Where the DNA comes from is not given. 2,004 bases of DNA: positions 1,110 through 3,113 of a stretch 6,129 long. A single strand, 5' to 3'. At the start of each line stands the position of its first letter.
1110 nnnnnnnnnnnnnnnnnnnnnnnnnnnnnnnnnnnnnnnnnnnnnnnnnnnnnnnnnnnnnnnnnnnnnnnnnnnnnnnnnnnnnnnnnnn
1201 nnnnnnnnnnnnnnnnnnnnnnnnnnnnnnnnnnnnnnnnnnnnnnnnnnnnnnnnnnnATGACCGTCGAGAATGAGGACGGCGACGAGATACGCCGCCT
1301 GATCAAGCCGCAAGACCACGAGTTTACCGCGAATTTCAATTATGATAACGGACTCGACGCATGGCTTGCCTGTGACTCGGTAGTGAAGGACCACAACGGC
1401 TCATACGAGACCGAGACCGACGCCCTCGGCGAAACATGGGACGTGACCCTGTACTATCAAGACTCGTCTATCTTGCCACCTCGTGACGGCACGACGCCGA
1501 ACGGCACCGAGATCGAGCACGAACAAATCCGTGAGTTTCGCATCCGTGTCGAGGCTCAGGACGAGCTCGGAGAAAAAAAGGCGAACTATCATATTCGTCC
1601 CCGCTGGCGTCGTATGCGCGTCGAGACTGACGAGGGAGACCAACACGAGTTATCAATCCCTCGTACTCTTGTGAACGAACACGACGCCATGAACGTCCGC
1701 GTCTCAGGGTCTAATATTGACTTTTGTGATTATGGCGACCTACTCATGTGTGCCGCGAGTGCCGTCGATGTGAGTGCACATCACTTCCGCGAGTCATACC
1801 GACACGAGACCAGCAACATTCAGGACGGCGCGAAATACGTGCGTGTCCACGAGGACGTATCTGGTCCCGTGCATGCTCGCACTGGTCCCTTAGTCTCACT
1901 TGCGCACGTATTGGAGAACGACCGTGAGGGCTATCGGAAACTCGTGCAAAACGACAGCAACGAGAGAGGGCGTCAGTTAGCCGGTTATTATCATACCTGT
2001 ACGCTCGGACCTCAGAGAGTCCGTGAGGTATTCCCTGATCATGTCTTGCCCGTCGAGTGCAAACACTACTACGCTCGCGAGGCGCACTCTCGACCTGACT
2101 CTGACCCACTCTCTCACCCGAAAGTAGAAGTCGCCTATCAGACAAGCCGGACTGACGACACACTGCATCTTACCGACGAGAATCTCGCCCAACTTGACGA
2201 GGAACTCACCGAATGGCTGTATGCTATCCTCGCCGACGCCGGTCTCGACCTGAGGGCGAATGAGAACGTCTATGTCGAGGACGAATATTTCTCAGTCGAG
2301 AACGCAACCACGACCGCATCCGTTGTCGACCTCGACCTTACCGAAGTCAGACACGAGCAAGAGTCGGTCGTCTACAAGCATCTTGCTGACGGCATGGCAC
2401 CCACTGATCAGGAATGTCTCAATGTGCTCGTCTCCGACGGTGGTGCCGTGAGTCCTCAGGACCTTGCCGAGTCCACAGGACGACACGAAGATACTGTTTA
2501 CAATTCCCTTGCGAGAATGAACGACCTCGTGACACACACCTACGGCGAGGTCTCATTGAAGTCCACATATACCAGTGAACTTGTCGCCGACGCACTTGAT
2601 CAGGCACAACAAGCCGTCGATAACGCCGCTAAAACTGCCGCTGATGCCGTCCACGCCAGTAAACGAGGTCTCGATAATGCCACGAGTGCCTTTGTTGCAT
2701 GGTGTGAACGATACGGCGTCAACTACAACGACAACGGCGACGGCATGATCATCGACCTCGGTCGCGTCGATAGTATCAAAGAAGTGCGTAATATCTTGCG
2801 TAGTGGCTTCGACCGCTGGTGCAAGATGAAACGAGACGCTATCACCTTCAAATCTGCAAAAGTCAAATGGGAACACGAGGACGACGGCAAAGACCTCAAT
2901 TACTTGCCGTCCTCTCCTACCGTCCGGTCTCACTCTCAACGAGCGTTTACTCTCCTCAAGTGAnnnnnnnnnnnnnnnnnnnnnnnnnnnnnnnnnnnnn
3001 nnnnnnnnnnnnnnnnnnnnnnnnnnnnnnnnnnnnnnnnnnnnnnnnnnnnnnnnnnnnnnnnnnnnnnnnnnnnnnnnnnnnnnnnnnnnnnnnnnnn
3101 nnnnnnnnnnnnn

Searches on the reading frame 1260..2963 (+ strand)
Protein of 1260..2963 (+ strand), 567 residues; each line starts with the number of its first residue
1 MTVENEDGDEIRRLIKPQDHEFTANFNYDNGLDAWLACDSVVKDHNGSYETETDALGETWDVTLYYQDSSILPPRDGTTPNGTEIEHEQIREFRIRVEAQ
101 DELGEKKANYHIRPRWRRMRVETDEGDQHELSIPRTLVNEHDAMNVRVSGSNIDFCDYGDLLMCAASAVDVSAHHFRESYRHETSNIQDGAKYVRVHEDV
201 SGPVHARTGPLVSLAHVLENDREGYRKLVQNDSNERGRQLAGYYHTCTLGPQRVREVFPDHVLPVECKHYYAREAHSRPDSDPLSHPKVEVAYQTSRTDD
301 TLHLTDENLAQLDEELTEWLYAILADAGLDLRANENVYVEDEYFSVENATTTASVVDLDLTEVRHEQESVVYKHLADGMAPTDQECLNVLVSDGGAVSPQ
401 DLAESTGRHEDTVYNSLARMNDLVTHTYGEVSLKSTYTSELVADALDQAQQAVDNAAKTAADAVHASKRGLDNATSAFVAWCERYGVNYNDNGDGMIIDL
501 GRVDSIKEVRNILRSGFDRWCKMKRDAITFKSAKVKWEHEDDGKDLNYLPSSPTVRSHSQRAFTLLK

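Call 6: search_protein_families(library=pfam, proteins=[window:1260-2963:+], max_evalue=0.1)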
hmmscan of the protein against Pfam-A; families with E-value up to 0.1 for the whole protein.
window:1260-2963:+ (567 aa): 2 families
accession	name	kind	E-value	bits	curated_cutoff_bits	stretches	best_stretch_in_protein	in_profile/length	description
PF25227.1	DUF7845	-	8.9e-103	344.5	27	1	15-347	2-315/315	Domain of unknown function (DUF7845)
PF13551.12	HTH_29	-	0.094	13.3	28.1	0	392-421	9-37/64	Winged helix-turn helix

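Call 7: search_protein_families(library=phrogs, proteins=[window:1260-2963:+], max_evalue=0.01)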
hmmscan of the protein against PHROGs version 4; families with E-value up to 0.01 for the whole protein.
window:1260-2963:+ (567 aa): 2 families
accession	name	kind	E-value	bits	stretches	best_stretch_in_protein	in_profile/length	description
phrog_3288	-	transcription regulation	1.9e-194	648.3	1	13-551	2-527/531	transcriptional regulator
phrog_15150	-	transcription regulation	1.8e-05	24.5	1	265-422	288-442/561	transcriptional regulator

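Call 54: search_dna_similar(query=window:1260-2963:+, collection=phages, mode=protein, max_rows=20)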
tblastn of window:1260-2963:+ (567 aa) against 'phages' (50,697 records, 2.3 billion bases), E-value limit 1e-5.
Records with a match: 21; places in all: 21; records where one place covers at least 80% of the query: 14.
Best place of each record, by identity: <60% 21.
By first word of the organism name: Halorubrum 11; Haloarcula 5; Halogeometricum 2; Saline 2; Haloferax 1.
By host as written in the record: Haloarcula hispanica 5; Halorubrum sp. SP3-3 2; Halogeometricum sp. CG-9 2; Halorubrum sp. LR2-12 2; Halorubrum sp. LR2-17 2; - 2; Halorubrum sp. LR1-23 2; Natrinema sp. J7-1 2; and 2 more.
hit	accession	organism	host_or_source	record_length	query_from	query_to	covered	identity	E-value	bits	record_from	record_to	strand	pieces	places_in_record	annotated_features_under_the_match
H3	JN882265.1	Halorubrum pleomorphic virus 3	Halorubrum sp. SP3-3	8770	13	549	95%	44.4%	3e-142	460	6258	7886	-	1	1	ORF9: ORF9 | ORF10: ORF10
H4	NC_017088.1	Halorubrum pleomorphic virus 3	Halorubrum sp. SP3-3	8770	13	549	95%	44.4%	3e-142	460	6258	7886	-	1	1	ORF9: transcriptional regulator | ORF10: ORF10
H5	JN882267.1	Halogeometricum pleomorphic virus 1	Halogeometricum sp. CG-9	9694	20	537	91%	46.0%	5e-129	422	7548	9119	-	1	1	ORF14: ORF14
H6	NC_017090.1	Halogeometricum pleomorphic virus 1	Halogeometricum sp. CG-9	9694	20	537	91%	46.0%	5e-129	422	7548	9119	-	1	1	ORF14: transcriptional regulator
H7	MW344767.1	Haloarcula virus Harhisp1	Haloarcula hispanica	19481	13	536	92%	44.6%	3e-123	405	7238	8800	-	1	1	hypothetical protein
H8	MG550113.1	Halorubrum pleomorphic virus 11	Halorubrum sp. LR2-12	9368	15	564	97%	38.6%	3e-113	376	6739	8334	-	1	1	ORF9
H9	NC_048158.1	Halorubrum pleomorphic virus 11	Halorubrum sp. LR2-12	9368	15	564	97%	38.6%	3e-113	376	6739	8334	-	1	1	transcriptional regulator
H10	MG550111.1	Halorubrum pleomorphic virus 10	Halorubrum sp. LR2-17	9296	15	564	97%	38.0%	5e-111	370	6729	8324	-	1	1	ORF9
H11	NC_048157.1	Halorubrum pleomorphic virus 10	Halorubrum sp. LR2-17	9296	15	564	97%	38.0%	5e-111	370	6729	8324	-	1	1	transcriptional regulator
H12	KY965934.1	Halorubrum pleomorphic virus 9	haloarchaeal strain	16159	8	533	93%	39.7%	9e-101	340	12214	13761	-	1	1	hypothetical protein (x2)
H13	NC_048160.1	Halorubrum pleomorphic virus 9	haloarchaeal strain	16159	8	533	93%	39.7%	9e-101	340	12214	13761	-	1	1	transcriptional regulator | hypothetical protein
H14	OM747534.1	Halorubrum pleomorphic virus 13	Halorubrum sp. K2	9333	8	564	98%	37.5%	8e-107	358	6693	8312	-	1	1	hypothetical protein (x2)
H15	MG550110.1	Halorubrum pleomorphic virus 12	Halorubrum sp. LR1-23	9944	15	564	97%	37.7%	2e-110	368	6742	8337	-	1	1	ORF9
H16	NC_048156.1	Halorubrum pleomorphic virus 12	Halorubrum sp. LR1-23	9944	15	564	97%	37.7%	2e-110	368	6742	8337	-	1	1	transcriptional regulator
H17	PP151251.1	Haloferax phage LSV-48N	Haloferax sp. Atlit 48N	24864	11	439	76%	32.6%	1e-53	202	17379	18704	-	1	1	transcriptional regulator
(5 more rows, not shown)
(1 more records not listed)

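Call 55: get_annotated_region(hit=H3, flank=2500)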
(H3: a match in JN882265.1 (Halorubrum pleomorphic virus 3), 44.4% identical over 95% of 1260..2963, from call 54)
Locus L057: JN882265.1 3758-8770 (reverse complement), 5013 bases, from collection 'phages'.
description: Halorubrum pleomorphic virus 3, complete genome.
organism: Halorubrum pleomorphic virus 3 (NCBI taxid 1156720)
taxonomy: Viruses; Monodnaviria; Trapavirae; Saleviricota; Huolimaviricetes; Haloruvirales; Pleolipoviridae; Betapleolipovirus; Betapleolipovirus HRPV3
host: Halorubrum sp. SP3-3; source: -; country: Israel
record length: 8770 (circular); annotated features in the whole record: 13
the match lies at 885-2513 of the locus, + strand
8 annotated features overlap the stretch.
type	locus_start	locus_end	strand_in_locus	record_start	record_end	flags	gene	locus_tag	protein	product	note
CDS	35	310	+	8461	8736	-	ORF12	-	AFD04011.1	ORF12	-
CDS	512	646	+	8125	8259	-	ORF11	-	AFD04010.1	ORF11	-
CDS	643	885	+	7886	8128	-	ORF10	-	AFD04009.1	ORF10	-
CDS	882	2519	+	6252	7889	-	ORF9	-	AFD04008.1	ORF9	-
CDS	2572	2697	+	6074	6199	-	ORF8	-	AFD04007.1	ORF8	-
CDS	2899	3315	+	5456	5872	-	ORF7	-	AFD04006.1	ORF7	-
CDS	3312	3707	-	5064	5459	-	ORF6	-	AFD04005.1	ORF6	-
CDS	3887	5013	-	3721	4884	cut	ORF5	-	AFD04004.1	ORF5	-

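Call 56: get_annotated_region(hit=H5, flank=2500)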
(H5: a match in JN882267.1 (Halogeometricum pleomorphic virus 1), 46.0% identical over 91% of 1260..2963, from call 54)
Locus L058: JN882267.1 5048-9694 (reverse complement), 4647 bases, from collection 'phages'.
description: Halogeometricum pleomorphic virus 1, complete genome.
organism: Halogeometricum pleomorphic virus 1 (NCBI taxid 1156722)
taxonomy: Viruses; Monodnaviria; Trapavirae; Saleviricota; Huolimaviricetes; Haloruvirales; Pleolipoviridae; Betapleolipovirus; Betapleolipovirus HGPV1
host: Halogeometricum sp. CG-9; source: -; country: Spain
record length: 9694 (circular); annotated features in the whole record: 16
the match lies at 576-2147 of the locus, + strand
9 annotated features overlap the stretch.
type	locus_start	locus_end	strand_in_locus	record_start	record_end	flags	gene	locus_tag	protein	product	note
CDS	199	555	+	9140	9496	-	ORF15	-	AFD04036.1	ORF15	-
CDS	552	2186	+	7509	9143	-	ORF14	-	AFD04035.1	ORF14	-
CDS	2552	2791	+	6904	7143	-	ORF13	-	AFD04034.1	ORF13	-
CDS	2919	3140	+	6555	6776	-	ORF12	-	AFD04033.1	ORF12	-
CDS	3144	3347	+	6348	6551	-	ORF11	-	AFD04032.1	ORF11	-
CDS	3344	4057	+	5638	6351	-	ORF10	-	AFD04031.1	ORF10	-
CDS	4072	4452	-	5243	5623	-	ORF9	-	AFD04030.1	ORF9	-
CDS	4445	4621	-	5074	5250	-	ORF8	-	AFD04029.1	ORF8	-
CDS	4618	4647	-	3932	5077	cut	ORF7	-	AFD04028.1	ORF7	-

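Call 57: get_annotated_region(hit=H8, flank=2500)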
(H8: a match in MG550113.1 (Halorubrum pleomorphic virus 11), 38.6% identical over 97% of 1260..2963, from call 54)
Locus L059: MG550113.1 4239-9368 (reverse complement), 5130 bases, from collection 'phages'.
description: Halorubrum pleomorphic virus 11, complete genome.
organism: Halorubrum pleomorphic virus 11 (NCBI taxid 2507577)
taxonomy: Viruses; Monodnaviria; Trapavirae; Saleviricota; Huolimaviricetes; Haloruvirales; Pleolipoviridae; Betapleolipovirus; Betapleolipovirus HRPV11
host: Halorubrum sp. LR2-12; source: Lake Retba Sample 2; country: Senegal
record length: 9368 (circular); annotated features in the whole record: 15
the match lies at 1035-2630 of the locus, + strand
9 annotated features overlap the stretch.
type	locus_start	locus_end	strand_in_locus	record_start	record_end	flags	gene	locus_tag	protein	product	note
CDS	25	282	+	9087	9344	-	-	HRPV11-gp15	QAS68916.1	ORF12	-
CDS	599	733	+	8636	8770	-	-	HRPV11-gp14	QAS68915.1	hypothetical protein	-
CDS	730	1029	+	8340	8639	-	-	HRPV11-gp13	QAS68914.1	hypothetical protein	-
CDS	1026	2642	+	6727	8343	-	-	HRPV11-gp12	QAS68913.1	ORF9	-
CDS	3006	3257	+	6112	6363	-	-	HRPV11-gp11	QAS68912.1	ORF13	-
CDS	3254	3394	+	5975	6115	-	-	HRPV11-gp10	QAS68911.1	hypothetical protein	-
CDS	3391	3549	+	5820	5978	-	-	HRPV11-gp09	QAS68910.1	hypothetical protein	-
CDS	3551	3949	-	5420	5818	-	-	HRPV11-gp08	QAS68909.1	ORF9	-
CDS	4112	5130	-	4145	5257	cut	-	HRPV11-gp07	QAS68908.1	ORF7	-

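Call 81: find_homologous_proteins(query=window:1260-2963:+, max_evalue=1e-100)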
Query window:1260-2963:+ (567 aa): 311 proteins with E <= 1e-100 among 8000 candidates; the best 120 are listed.
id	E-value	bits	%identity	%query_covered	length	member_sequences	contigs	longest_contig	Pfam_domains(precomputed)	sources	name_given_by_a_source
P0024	0.0e+0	1302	100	100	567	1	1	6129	PF25227.2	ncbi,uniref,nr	ncbi:DUF7845 domain-containing protein [Haloquadratum walsbyi]|uniref:Homolog to HGPV1-ORF14 n=1 Tax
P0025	0.0e+0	1261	97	100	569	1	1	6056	PF25227.2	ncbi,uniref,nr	ncbi:DUF7845 domain-containing protein [Haloquadratum walsbyi]|uniref:Homolog to HGPV1-ORF14 n=1 Tax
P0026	0.0e+0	1188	91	100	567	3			PF25227.2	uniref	uniref:Uncharacterized protein F3 n=1 Tax=viral metagenome TaxID=1070528 RepID=A0A445PPK1_9ZZZZ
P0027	0.0e+0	1160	89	100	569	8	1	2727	PF25227.2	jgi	-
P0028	0.0e+0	1132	86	100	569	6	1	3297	PF25227.2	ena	-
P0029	0.0e+0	1126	86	100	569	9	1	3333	PF25227.2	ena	-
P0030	9.3e-287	971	78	95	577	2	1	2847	PF25227.2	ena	-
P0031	2.3e-272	923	71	99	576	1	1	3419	PF25227.2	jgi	jgi:hypothetical protein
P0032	5.4e-268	909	71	99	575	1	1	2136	PF25227.2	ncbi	-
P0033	1.3e-265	901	68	100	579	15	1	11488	PF25227.2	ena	-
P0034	8.3e-262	888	71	96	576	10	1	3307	PF25227.2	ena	-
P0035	3.7e-257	873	67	99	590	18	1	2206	PF25227.2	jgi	jgi:hypothetical protein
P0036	2.5e-248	844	67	99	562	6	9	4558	PF25227.2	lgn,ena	-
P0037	9.6e-242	822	85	75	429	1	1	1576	PF25227.2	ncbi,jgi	jgi:hypothetical protein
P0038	5.0e-237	806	64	97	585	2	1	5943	PF25227.2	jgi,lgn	jgi:hypothetical protein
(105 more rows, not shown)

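Call 82: find_encoding_contigs(protein=P0025, flank=6000, max_places=3)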
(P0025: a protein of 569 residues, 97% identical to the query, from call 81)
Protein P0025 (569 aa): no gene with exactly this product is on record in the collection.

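Call 83: find_encoding_contigs(protein=P0028, flank=4000, max_places=6)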
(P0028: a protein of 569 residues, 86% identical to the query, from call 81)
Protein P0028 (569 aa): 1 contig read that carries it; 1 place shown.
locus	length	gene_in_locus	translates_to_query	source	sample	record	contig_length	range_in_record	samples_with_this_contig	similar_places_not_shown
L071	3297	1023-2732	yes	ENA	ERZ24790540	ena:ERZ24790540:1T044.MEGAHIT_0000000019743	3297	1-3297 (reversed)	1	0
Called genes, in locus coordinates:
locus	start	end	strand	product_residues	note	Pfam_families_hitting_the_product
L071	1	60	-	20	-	?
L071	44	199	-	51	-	-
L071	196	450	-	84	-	-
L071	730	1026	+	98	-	-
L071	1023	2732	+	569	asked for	PF25227:DUF7845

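Call 84: find_encoding_contigs(protein=P0029, flank=4000, max_places=8)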
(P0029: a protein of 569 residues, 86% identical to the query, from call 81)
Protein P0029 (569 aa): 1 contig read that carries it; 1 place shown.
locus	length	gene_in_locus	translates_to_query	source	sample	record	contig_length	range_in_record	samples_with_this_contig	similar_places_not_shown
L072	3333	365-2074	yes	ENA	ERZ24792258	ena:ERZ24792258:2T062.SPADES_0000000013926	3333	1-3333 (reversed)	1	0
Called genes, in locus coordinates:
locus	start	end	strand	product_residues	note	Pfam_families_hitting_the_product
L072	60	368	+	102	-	-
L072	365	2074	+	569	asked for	PF25227:DUF7845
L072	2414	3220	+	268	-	PF13578:Methyltransf_24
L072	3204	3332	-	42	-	?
